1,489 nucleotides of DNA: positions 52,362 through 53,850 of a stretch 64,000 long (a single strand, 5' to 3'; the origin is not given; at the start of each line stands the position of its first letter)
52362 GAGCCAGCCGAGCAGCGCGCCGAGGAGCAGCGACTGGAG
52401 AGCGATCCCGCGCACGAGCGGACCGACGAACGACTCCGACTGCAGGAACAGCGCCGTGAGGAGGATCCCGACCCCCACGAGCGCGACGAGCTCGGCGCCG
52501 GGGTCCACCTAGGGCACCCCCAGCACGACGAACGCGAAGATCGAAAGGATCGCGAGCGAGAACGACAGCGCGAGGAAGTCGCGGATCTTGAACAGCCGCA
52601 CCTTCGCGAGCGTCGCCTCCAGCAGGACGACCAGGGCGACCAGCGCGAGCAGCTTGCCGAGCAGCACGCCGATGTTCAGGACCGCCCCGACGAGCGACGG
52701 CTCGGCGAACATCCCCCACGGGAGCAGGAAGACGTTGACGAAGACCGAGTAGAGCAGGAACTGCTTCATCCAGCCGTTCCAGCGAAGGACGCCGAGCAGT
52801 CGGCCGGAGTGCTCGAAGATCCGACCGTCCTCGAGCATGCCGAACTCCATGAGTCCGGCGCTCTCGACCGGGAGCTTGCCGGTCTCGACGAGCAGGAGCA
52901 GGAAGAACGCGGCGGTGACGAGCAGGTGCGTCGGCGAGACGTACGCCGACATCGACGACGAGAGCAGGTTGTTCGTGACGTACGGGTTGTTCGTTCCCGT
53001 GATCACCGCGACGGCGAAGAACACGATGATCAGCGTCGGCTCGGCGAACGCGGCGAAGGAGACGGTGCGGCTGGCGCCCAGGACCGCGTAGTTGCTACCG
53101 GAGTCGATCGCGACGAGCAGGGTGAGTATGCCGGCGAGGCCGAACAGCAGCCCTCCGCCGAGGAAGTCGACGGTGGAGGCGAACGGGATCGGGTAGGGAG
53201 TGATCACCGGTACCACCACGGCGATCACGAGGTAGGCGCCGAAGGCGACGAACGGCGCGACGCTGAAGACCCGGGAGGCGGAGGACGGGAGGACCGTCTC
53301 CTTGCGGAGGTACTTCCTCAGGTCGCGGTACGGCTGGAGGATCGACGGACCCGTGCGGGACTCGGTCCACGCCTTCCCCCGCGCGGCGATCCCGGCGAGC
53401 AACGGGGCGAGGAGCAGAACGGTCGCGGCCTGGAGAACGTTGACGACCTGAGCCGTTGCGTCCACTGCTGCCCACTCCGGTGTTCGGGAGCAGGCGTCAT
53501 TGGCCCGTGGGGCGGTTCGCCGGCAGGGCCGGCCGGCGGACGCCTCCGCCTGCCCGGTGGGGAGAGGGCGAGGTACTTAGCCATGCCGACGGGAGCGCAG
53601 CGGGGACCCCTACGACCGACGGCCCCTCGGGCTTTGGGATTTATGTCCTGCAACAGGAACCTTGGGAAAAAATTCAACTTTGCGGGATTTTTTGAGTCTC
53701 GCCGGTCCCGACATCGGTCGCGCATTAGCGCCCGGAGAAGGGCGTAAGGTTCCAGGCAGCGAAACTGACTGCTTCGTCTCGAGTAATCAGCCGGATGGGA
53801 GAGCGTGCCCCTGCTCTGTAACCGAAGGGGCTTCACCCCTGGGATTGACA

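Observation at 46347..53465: Six-gene complex-I / group-4-hydrogenase-like operon whose catalytic subunit has lost every NiFe ligand (Ehr-type complex)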

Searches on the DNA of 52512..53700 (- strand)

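Call 88: search_rna_families(source=window, start=53400, end=53700, threshold=evalue, max_evalue=10, show_alignments=3)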
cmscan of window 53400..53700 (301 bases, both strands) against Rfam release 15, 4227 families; matches with E-value up to 10: 4.
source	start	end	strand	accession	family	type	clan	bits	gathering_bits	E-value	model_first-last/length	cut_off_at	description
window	53484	53559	-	RF01734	Fluoride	Cis-reg; riboswitch;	-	21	34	0.001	1-64/64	no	Fluoride riboswitch aptamer (crcB RNA motif)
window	53522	53586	+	RF00461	IRES_VEGF_A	Cis-reg; IRES;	-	15.3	160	0.18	1-308/308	no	Vascular endothelial growth factor (VEGF) IRES A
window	53534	53550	-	RF01074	RF_site1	Cis-reg; frameshift_element;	-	13.3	40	6.7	13-29/40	no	Putative RNA-dependent RNA polymerase ribosomal frameshift site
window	53516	53586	+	RF02876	AS-pc02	Gene; antisense;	-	8.6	40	9.4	90-183/185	no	Antisense to pHK01_099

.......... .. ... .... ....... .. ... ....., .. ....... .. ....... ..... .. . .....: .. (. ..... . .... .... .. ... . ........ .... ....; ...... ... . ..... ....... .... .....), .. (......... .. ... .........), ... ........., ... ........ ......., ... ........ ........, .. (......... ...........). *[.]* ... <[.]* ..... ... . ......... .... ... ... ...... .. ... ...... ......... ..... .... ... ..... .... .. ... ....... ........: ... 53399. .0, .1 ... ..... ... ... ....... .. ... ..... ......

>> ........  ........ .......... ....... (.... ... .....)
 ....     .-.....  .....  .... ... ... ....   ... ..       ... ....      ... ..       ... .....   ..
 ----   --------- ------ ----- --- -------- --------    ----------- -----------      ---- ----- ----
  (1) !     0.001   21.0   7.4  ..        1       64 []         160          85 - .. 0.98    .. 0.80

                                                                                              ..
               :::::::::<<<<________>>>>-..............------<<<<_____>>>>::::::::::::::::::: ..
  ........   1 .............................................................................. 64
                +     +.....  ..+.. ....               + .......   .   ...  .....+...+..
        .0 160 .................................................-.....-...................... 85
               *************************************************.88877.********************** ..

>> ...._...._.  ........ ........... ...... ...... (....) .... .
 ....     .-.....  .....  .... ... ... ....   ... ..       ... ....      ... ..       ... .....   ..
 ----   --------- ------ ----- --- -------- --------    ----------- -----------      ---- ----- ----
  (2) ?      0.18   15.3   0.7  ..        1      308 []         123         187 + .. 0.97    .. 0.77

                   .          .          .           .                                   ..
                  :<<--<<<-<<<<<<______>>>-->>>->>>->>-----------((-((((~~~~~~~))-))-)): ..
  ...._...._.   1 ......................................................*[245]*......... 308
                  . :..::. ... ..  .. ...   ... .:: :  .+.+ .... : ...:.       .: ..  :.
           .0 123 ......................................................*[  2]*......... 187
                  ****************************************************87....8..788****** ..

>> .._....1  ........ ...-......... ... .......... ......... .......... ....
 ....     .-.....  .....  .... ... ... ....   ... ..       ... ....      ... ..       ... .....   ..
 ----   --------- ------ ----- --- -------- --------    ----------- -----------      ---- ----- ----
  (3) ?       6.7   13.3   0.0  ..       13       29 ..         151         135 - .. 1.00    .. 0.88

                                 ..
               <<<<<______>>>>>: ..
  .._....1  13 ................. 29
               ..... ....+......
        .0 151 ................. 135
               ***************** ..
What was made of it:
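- On Fluoride riboswitch (crcB motif, RF01734): Window copy 1 scores 21.0 bits (call 88).
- Closest known: Fluoride riboswitch. Same: The match covers the full model (call 88).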

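Call 102: build_rna_model(alignment_id=A5, structure=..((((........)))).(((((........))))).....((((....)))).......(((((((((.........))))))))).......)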
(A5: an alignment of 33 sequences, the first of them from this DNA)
Model R1 built from alignment A5 (33 sequences, 95 columns); structure: as given.
model positions 90; base pairs 22; branch points 3; effective number of sequences 1.55; information 0.634 bits per position. Calibrated on 0.2 Mb of random sequence (short: E-values are rough).
structure used (alignment columns):
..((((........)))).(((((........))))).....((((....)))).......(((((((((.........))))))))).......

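Call 103: search_with_rna_model(model_id=R1, sources=[window, L004, L006, L007, L009, L011, L012, L014, L016, L017, L018, L019, L020, L021, L022, L023, L024, L026, L027, L030, L031, L033, L035, L036, L037, L038, L039, L040, L042, L043, L044, L048, L049, L050, L051, L052, L053, L054, L056, L057, L058, L059, L061, L062, L063, L067, L068, L069], max_evalue=1, make_alignment=true)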
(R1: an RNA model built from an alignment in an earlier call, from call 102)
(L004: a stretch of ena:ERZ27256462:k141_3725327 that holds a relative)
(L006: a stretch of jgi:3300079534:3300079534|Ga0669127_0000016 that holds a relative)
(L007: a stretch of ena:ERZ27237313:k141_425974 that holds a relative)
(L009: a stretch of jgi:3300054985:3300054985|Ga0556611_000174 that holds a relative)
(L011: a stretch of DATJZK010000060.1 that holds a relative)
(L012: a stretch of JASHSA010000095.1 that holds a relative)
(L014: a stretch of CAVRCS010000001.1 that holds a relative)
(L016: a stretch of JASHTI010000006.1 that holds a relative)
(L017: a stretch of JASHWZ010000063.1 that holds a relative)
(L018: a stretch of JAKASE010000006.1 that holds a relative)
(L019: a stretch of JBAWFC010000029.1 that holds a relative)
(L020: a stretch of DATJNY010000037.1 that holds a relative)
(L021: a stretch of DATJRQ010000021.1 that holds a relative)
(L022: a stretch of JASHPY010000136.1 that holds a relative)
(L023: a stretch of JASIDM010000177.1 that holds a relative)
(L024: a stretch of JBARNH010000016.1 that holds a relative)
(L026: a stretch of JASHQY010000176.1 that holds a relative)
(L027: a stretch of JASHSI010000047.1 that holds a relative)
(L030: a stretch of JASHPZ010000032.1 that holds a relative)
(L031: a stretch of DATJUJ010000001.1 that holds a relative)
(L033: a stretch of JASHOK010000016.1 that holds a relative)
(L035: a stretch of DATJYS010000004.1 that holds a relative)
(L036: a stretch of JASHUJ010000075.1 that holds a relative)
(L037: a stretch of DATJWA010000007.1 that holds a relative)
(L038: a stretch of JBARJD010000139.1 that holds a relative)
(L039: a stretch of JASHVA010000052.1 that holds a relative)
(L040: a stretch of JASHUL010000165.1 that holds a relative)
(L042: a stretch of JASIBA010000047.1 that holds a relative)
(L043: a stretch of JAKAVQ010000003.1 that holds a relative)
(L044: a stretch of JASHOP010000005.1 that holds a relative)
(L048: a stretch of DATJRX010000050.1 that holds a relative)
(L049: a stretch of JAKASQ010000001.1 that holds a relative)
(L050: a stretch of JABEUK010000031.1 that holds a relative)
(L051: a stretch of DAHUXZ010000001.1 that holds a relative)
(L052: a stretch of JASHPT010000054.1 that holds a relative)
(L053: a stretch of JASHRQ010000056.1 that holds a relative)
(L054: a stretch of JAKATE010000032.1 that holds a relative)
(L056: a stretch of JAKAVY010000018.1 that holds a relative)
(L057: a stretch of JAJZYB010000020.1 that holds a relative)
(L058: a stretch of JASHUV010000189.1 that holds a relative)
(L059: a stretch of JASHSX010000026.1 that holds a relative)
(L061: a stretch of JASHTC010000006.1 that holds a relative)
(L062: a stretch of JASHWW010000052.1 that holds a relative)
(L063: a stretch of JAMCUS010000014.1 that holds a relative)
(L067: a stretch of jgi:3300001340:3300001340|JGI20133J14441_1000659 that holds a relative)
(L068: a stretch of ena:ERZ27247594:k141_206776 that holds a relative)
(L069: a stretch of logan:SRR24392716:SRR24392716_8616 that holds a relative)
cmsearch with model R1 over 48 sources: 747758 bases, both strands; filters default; matches with E-value up to 1: 113.
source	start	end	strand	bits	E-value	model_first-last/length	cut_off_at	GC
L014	4881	4969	+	102.4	1.4e-19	1-90/90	no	0.69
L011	111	198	+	99.7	5.2e-19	1-90/90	no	0.73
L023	4864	4951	+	99.3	6.5e-19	1-90/90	no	0.73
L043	4822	4910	+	98.3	1.1e-18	1-90/90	no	0.75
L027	4881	4969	+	96.6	2.5e-18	1-90/90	no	0.73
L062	4823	4910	+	96.5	2.6e-18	1-90/90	no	0.73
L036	4834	4922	+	96.5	2.6e-18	1-90/90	no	0.71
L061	4307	4394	+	96.4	2.7e-18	1-90/90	no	0.74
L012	516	603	+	96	3.2e-18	1-90/90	no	0.73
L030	4883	4973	+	95.9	3.6e-18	1-90/90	no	0.74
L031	4881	4970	+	94.8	6e-18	1-90/90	no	0.71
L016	4865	4954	+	94.8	6.1e-18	1-90/90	no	0.71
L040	57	145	+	93.6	1.1e-17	1-90/90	no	0.74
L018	156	242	+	92.8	1.6e-17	1-90/90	no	0.66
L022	4811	4900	+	91.7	2.7e-17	1-90/90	no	0.67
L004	6880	6967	+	91.5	3.1e-17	1-90/90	no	0.73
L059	128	219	+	90.7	4.6e-17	1-90/90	no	0.71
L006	6876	6967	+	89.6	7.9e-17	1-90/90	no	0.71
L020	4883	4969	+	88.6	1.3e-16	1-90/90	no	0.72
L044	4839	4925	+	88.4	1.4e-16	1-90/90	no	0.67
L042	1318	1406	+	88.4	1.5e-16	1-90/90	no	0.72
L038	4819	4909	+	86.8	3.1e-16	1-90/90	no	0.68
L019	2037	2123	+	86.7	3.3e-16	1-90/90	no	0.66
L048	4882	4969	+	86.5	3.6e-16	1-90/90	no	0.72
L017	4815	4900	+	86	4.7e-16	1-90/90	no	0.76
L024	4883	4970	+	81.8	3.9e-15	1-90/90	no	0.68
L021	4883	4970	+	80.7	6.5e-15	1-90/90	no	0.68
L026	3322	3409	+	78.5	2e-14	1-90/90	no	0.76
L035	4864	4946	+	75.2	1e-13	1-90/90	no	0.77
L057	4833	4921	+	74.6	1.4e-13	1-90/90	no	0.71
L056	4658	4747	+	71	8e-13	1-90/90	no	0.71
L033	4820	4907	+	70.9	8.7e-13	1-90/90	no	0.68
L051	4886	4976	+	70.3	1.1e-12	1-90/90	no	0.76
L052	4820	4907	+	68.9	2.3e-12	1-90/90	no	0.66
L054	2822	2923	+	66.5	7.6e-12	1-90/90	no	0.71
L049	4847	4930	+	64.5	2e-11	1-90/90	no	0.69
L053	670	761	+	63.8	2.9e-11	1-90/90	no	0.7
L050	782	866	+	63.6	3.2e-11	1-90/90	no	0.74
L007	6879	6970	+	45.5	2.5e-07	1-90/90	no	0.74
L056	12743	12836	-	44.3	4.6e-07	1-90/90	no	0.69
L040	10009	10094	+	44.3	4.6e-07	1-90/90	no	0.72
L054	10835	10909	-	43.1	8.3e-07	1-90/90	no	0.68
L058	7388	7479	-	42.4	1.2e-06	1-90/90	no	0.7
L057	12917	13011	-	39.2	5.7e-06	1-90/90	no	0.74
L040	8535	8625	+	38.8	7.2e-06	1-90/90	no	0.74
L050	532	607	-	38.7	7.5e-06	1-90/90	no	0.71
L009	6686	6777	+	38.1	9.9e-06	1-90/90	no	0.6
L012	8793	8879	-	36.5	2.2e-05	1-90/90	no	0.68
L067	6033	6100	+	36.5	2.2e-05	1-90/90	no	0.49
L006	15032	15128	-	35.8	3.1e-05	1-90/90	no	0.65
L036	14258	14350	-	35.5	3.7e-05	1-90/90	no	0.69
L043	13808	13903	-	34.2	6.9e-05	1-90/90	no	0.7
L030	13066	13137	-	34.1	7.2e-05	1-90/90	no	0.71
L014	13051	13152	-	32.2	0.00019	1-90/90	no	0.71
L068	5898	6012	+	31.9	0.00021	1-90/90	no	0.51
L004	15122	15210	-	31.8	0.00023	1-90/90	no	0.78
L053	8842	8926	-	31.4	0.00028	1-90/90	no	0.74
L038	12982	13078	-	31.3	0.00029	1-90/90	no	0.71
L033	12928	13007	-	31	0.00034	1-90/90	no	0.65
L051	12963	13061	-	30.6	0.00042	1-90/90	no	0.75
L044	12943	13028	-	30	0.00055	1-90/90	no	0.71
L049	4635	4711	-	29.5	0.0007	1-90/90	no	0.65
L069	205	288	+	29.4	0.00077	1-90/90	no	0.65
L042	728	807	+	28.8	0.00099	1-90/90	no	0.75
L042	9398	9471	-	28.7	0.001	1-90/90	no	0.74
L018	9586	9681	-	28.7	0.001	1-90/90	no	0.67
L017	12930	13026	-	28.2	0.0013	1-90/90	no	0.71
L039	7141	7221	-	28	0.0015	1-90/90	no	0.69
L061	12771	12861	-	27.9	0.0016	1-90/90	no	0.66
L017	4146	4228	+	27.6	0.0018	1-90/90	no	0.72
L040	8177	8261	-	26.5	0.0032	1-90/90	no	0.72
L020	12967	13064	-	26.1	0.0039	1-90/90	no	0.7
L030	3566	3670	+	25.9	0.0042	1-90/90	no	0.74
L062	3552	3646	+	25.9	0.0043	1-90/90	no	0.77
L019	9904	9984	-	25.1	0.0063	1-90/90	no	0.73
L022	3865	3946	+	25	0.0066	1-90/90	no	0.72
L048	12922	13018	-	24.7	0.0078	1-90/90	no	0.69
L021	12639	12720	-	24.6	0.0081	1-90/90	no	0.74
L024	12648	12729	-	24.4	0.0089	1-90/90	no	0.68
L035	12932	13014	-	24.2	0.0098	1-90/90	no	0.7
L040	106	209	-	22.9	0.019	1-90/90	no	0.62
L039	3307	3371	-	21.8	0.033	1-90/90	no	0.72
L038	7377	7496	-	21.6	0.036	1-90/90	no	0.64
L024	3416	3498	-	21.5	0.037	1-90/90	no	0.69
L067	1478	1565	-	21.2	0.043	1-90/90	no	0.52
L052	4870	4977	-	21.1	0.045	1-90/90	no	0.64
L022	12921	13017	-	21.1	0.046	1-90/90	no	0.74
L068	16513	16588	-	20.4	0.064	1-90/90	no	0.57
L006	6928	7017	-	19.1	0.13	1-90/90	no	0.61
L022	3978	4055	+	18.6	0.16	1-90/90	no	0.69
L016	4915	5055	-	18.3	0.18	1-90/90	no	0.66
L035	4912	5007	-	18.3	0.19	1-90/90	no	0.69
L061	4355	4440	-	18.1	0.2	1-90/90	no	0.65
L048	4814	4901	-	17.7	0.25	1-90/90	no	0.7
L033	4870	4935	-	17.2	0.32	1-90/90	no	0.65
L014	4930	5002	-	17.1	0.33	1-90/90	no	0.62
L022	4860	4961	-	17.1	0.34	1-90/90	no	0.61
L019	2084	2167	-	16.7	0.41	1-90/90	no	0.57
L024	14649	14730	-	16.6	0.42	1-90/90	no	0.77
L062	851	927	-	16.6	0.44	1-90/90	no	0.77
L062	4871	4963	-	16.5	0.45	1-90/90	no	0.62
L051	13176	13258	+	16.2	0.53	1-90/90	no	0.67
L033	8312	8398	-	15.9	0.6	1-90/90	no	0.74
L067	13698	13800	-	15.8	0.63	1-90/90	no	0.55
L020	4930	5013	-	15.8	0.64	1-90/90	no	0.64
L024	5990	6080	+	15.7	0.67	1-90/90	no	0.71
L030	4934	5033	-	15.6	0.7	1-90/90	no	0.63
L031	4938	4964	-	15.6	0.71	57-83/90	no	0.63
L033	13230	13309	-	15.4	0.77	1-90/90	no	0.65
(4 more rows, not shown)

Alignment A6: 113 matches aligned to the model, 238 columns, each read 5' to 3' on its own strand. Consensus structure (alignment columns), stored with it:
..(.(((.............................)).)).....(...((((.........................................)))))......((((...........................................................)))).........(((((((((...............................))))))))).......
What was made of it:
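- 53484..53552 (-): Fluoride-riboswitch-type aptamer of the Ehr leader. P1 53550-53535; pseudoknot 5' strand 53544-53540; inserted hairpin 53533-53519; P3 53513-53503; pseudoknot 3' strand 53497-53493. Clade CM R1: 90.6 bits (call 103).
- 39 orthologous leaders score 64-102 bits with the clade CM (call 103).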

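Call 111: search_with_rna_model(model_id=R1, sources=[window, L004, L006, L007, L009, L011, L012, L014, L016, L017, L018, L019, L020, L021, L022, L023, L024, L026, L027, L030, L031, L033, L035, L036, L037, L038, L039, L040, L042, L043, L044, L048, L049, L050, L051, L052, L053, L054, L056, L057, L058, L059, L061, L062, L063, L067, L068, L069], max_evalue=0.002, make_alignment=true)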
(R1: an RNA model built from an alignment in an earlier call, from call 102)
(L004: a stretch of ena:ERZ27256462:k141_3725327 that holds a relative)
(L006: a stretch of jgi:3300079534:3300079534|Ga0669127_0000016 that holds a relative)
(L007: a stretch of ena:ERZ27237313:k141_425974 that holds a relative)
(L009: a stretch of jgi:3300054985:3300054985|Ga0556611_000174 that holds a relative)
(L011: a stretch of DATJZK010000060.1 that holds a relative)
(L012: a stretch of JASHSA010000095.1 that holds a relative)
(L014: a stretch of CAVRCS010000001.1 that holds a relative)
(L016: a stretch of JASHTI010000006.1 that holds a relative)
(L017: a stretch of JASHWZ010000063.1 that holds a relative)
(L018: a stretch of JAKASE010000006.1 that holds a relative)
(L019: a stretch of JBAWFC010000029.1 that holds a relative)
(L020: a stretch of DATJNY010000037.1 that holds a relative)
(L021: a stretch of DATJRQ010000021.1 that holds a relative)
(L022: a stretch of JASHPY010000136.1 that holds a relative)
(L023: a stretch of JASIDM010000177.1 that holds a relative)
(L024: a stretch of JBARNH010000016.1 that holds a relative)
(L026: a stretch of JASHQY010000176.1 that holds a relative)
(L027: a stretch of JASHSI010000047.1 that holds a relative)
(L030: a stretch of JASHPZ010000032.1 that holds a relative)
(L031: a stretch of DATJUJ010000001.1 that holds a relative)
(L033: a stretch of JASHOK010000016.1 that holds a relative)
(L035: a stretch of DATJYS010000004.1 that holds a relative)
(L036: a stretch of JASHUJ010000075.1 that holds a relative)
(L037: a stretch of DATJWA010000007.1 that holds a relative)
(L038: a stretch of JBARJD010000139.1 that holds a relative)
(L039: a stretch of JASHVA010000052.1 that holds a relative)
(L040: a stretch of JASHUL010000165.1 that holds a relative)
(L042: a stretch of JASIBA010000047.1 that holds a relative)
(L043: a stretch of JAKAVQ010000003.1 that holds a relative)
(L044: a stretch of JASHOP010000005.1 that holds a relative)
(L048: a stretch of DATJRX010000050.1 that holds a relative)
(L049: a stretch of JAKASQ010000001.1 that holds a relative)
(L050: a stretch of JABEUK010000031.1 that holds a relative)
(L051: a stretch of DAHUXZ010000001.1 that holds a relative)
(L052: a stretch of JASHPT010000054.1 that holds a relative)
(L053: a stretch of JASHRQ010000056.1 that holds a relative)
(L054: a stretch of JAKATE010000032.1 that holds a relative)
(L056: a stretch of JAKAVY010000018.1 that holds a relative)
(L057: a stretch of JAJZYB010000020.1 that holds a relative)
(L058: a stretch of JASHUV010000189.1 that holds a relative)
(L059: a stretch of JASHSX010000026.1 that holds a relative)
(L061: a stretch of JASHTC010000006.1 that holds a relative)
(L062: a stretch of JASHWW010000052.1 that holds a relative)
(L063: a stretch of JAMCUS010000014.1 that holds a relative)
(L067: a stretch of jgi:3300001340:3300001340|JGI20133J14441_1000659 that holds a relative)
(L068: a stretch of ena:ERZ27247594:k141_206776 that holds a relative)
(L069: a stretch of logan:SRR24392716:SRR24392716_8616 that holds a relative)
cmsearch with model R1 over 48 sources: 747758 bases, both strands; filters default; matches with E-value up to 0.002: 72.
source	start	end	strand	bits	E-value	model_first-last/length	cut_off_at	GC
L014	4881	4969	+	102.4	1.4e-19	1-90/90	no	0.69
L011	111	198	+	99.7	5.2e-19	1-90/90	no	0.73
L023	4864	4951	+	99.3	6.5e-19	1-90/90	no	0.73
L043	4822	4910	+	98.3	1.1e-18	1-90/90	no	0.75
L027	4881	4969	+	96.6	2.5e-18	1-90/90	no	0.73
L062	4823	4910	+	96.5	2.6e-18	1-90/90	no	0.73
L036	4834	4922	+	96.5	2.6e-18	1-90/90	no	0.71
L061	4307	4394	+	96.4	2.7e-18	1-90/90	no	0.74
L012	516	603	+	96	3.2e-18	1-90/90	no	0.73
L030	4883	4973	+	95.9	3.6e-18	1-90/90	no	0.74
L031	4881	4970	+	94.8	6e-18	1-90/90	no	0.71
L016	4865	4954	+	94.8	6.1e-18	1-90/90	no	0.71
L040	57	145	+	93.6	1.1e-17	1-90/90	no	0.74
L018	156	242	+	92.8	1.6e-17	1-90/90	no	0.66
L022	4811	4900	+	91.7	2.7e-17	1-90/90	no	0.67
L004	6880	6967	+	91.5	3.1e-17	1-90/90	no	0.73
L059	128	219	+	90.7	4.6e-17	1-90/90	no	0.71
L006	6876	6967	+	89.6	7.9e-17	1-90/90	no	0.71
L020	4883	4969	+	88.6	1.3e-16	1-90/90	no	0.72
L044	4839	4925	+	88.4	1.4e-16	1-90/90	no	0.67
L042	1318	1406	+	88.4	1.5e-16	1-90/90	no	0.72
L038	4819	4909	+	86.8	3.1e-16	1-90/90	no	0.68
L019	2037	2123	+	86.7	3.3e-16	1-90/90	no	0.66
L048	4882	4969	+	86.5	3.6e-16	1-90/90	no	0.72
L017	4815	4900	+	86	4.7e-16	1-90/90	no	0.76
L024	4883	4970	+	81.8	3.9e-15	1-90/90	no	0.68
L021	4883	4970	+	80.7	6.5e-15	1-90/90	no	0.68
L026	3322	3409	+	78.5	2e-14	1-90/90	no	0.76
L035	4864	4946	+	75.2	1e-13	1-90/90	no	0.77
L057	4833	4921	+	74.6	1.4e-13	1-90/90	no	0.71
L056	4658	4747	+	71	8e-13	1-90/90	no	0.71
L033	4820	4907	+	70.9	8.7e-13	1-90/90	no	0.68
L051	4886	4976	+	70.3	1.1e-12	1-90/90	no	0.76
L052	4820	4907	+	68.9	2.3e-12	1-90/90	no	0.66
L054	2822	2923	+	66.5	7.6e-12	1-90/90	no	0.71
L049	4847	4930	+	64.5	2e-11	1-90/90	no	0.69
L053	670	761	+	63.8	2.9e-11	1-90/90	no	0.7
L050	782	866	+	63.6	3.2e-11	1-90/90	no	0.74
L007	6879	6970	+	45.5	2.5e-07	1-90/90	no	0.74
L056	12743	12836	-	44.3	4.6e-07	1-90/90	no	0.69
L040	10009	10094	+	44.3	4.6e-07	1-90/90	no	0.72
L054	10835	10909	-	43.1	8.3e-07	1-90/90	no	0.68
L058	7388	7479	-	42.4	1.2e-06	1-90/90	no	0.7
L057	12917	13011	-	39.2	5.7e-06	1-90/90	no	0.74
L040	8535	8625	+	38.8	7.2e-06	1-90/90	no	0.74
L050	532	607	-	38.7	7.5e-06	1-90/90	no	0.71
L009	6686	6777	+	38.1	9.9e-06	1-90/90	no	0.6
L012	8793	8879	-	36.5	2.2e-05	1-90/90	no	0.68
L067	6033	6100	+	36.5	2.2e-05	1-90/90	no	0.49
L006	15032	15128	-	35.8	3.1e-05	1-90/90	no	0.65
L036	14258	14350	-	35.5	3.7e-05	1-90/90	no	0.69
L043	13808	13903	-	34.2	6.9e-05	1-90/90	no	0.7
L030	13066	13137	-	34.1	7.2e-05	1-90/90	no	0.71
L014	13051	13152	-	32.2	0.00019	1-90/90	no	0.71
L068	5898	6012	+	31.9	0.00021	1-90/90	no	0.51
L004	15122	15210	-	31.8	0.00023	1-90/90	no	0.78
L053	8842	8926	-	31.4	0.00028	1-90/90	no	0.74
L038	12982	13078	-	31.3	0.00029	1-90/90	no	0.71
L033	12928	13007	-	31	0.00034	1-90/90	no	0.65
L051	12963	13061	-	30.6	0.00042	1-90/90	no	0.75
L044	12943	13028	-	30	0.00055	1-90/90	no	0.71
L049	4635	4711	-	29.5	0.0007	1-90/90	no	0.65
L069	205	288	+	29.4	0.00077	1-90/90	no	0.65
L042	728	807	+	28.8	0.00099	1-90/90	no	0.75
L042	9398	9471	-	28.7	0.001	1-90/90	no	0.74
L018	9586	9681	-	28.7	0.001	1-90/90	no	0.67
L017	12930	13026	-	28.2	0.0013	1-90/90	no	0.71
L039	7141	7221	-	28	0.0015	1-90/90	no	0.69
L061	12771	12861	-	27.9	0.0016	1-90/90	no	0.66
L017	4146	4228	+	27.6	0.0018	1-90/90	no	0.72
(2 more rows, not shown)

Alignment A7: 72 matches aligned to the model, 161 columns, each read 5' to 3' on its own strand. Consensus structure (alignment columns), stored with it:
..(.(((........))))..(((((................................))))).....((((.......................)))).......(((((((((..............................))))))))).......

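Call 127: search_rna_families(sources=[L086, L087, L090, L104, L117, L118, L120, L105, L106, L109, L080, L111], threshold=gathering)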
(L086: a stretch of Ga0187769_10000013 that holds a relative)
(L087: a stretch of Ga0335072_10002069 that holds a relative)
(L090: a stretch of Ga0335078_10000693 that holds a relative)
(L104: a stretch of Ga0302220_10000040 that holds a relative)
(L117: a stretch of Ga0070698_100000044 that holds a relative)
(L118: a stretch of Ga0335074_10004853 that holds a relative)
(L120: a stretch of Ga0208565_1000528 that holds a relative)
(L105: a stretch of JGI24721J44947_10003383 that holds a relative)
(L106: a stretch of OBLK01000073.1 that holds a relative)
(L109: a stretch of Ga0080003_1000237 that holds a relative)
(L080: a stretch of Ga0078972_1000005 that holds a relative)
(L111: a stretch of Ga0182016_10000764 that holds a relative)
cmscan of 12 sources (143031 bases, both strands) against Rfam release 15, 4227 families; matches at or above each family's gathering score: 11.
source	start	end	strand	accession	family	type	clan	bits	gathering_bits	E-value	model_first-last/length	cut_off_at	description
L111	4624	4686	+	RF01734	Fluoride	Cis-reg; riboswitch;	-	57.7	34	4.8e-13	1-64/64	no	Fluoride riboswitch aptamer (crcB RNA motif)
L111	997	1060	+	RF01734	Fluoride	Cis-reg; riboswitch;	-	51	34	7.7e-11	1-64/64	no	Fluoride riboswitch aptamer (crcB RNA motif)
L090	5370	5441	+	RF01734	Fluoride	Cis-reg; riboswitch;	-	50.7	34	9.2e-11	1-64/64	no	Fluoride riboswitch aptamer (crcB RNA motif)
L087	5379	5450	+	RF01734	Fluoride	Cis-reg; riboswitch;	-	49.5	34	2.3e-10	1-64/64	no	Fluoride riboswitch aptamer (crcB RNA motif)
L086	1266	1328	-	RF01734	Fluoride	Cis-reg; riboswitch;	-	49.4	34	2.4e-10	1-64/64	no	Fluoride riboswitch aptamer (crcB RNA motif)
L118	4410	4471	+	RF01734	Fluoride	Cis-reg; riboswitch;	-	48.1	34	6.8e-10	1-64/64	no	Fluoride riboswitch aptamer (crcB RNA motif)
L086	5382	5453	+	RF01734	Fluoride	Cis-reg; riboswitch;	-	42.3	34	5.2e-08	1-64/64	no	Fluoride riboswitch aptamer (crcB RNA motif)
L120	1285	1345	+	RF01734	Fluoride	Cis-reg; riboswitch;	-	40.8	34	1.6e-07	1-64/64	no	Fluoride riboswitch aptamer (crcB RNA motif)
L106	5379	5452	+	RF01734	Fluoride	Cis-reg; riboswitch;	-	38.4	34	9.7e-07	1-64/64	no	Fluoride riboswitch aptamer (crcB RNA motif)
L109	5388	5457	+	RF01734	Fluoride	Cis-reg; riboswitch;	-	36.5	34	4e-06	1-64/64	no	Fluoride riboswitch aptamer (crcB RNA motif)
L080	4209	4281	+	RF01734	Fluoride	Cis-reg; riboswitch;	-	35.5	34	8.8e-06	1-64/64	no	Fluoride riboswitch aptamer (crcB RNA motif)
